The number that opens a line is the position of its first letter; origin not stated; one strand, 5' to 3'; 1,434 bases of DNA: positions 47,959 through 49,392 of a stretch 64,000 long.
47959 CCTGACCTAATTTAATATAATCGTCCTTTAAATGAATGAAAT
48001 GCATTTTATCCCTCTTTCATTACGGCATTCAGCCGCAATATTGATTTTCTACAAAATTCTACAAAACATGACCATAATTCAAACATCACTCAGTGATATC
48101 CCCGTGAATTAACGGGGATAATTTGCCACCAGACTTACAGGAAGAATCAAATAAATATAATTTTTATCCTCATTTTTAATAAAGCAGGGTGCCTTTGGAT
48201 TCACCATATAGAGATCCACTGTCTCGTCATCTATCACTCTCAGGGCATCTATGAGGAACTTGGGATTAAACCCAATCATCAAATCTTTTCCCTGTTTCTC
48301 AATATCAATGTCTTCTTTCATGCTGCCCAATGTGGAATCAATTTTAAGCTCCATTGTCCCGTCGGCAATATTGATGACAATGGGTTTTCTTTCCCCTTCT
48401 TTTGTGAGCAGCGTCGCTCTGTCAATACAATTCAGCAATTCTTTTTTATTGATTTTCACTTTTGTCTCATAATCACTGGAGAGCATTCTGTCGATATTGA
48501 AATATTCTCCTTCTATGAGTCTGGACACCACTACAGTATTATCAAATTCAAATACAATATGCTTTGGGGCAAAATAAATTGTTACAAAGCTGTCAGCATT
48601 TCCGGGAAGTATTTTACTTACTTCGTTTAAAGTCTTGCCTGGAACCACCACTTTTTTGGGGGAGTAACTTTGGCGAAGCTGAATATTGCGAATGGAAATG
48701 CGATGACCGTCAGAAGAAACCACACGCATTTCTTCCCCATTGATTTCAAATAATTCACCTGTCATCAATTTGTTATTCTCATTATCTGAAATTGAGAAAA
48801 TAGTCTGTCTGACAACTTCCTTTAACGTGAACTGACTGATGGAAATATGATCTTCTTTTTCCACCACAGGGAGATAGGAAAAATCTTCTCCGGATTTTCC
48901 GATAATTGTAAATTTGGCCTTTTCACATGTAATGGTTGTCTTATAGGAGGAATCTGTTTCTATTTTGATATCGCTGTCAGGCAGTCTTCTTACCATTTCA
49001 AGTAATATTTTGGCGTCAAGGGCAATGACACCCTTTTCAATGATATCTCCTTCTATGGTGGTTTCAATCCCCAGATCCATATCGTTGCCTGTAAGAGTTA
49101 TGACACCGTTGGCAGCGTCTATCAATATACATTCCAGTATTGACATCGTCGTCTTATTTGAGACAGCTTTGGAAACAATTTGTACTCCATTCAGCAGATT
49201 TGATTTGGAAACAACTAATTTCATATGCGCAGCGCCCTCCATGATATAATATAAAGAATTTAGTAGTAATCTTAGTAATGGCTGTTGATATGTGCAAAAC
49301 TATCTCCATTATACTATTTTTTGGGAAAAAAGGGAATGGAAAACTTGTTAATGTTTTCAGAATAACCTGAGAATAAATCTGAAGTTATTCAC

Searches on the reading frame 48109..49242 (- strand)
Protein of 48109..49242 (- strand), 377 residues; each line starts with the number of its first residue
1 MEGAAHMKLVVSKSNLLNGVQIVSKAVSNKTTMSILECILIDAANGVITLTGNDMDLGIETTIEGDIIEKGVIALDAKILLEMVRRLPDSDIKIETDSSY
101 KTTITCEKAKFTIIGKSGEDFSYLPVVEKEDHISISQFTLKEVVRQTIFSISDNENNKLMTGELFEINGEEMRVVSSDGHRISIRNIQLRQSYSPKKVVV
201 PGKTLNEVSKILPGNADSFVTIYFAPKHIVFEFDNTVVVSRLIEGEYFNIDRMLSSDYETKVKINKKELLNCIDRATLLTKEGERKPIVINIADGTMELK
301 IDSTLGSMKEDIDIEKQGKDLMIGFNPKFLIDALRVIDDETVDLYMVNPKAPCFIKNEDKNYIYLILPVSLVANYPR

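Call 73: list_cluster_members(proteins=[window:48109-49242:-, window:49579-51012:-, window:24067-25242:+, window:22534-23979:+, window:18023-18508:-])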
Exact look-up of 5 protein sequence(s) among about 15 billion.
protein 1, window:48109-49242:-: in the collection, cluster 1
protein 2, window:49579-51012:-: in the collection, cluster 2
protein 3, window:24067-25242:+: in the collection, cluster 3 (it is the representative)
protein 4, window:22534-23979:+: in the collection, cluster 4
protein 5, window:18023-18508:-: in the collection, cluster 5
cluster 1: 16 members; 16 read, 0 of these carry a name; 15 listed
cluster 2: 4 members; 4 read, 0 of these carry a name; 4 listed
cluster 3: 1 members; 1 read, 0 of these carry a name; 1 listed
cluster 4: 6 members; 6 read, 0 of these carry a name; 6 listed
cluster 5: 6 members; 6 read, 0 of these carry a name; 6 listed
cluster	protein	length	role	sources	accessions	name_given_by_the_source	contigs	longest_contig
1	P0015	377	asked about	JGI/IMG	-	-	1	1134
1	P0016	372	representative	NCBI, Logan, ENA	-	-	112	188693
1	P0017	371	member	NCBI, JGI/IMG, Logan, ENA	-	-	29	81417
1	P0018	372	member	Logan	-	-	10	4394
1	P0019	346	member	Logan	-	-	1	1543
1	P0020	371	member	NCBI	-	-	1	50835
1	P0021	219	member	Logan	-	-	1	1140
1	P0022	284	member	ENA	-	-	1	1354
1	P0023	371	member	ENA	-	-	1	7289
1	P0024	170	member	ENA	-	-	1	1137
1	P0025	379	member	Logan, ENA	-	-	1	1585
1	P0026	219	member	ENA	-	-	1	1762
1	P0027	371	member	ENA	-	-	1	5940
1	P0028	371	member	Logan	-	-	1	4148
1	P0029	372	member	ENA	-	-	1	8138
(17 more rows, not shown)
